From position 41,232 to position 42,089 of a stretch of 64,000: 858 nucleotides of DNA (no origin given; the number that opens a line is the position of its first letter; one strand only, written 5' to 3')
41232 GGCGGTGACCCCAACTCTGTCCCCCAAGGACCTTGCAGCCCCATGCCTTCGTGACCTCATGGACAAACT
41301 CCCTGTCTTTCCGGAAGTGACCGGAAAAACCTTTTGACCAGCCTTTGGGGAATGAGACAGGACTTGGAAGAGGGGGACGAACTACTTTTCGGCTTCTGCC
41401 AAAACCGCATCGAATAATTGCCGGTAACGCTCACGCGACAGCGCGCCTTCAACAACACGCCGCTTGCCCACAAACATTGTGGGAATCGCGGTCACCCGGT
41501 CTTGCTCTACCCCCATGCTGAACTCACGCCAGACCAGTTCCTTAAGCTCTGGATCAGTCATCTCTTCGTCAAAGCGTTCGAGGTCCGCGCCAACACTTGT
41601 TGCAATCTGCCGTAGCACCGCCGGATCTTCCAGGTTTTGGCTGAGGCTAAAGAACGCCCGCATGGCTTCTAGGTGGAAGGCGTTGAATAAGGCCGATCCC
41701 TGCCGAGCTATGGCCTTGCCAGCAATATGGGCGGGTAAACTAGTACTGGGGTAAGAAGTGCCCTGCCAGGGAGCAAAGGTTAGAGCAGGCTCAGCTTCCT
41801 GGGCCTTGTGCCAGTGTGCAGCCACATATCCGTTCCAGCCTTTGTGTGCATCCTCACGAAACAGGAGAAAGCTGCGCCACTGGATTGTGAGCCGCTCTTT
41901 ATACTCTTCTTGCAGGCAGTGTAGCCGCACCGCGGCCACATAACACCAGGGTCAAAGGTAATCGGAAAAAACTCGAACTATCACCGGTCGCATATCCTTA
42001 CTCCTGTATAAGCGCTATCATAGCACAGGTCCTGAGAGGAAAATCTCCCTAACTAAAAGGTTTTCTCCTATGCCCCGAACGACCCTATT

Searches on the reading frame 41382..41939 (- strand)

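Call 38: search_protein_families(library=pfam, proteins=[window:41382-41939:-], max_evalue=0.001)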
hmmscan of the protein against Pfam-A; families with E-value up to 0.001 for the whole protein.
window:41382-41939:- (185 aa): 2 families
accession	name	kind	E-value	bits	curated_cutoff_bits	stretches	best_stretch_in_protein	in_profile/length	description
PF01323.26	DSBA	-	7.4e-11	42.6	25.6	1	3-173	17-187/191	DSBA-like thioredoxin domain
PF13743.12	Thioredoxin_5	-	0.00011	22.4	27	1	9-159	21-165/186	Thioredoxin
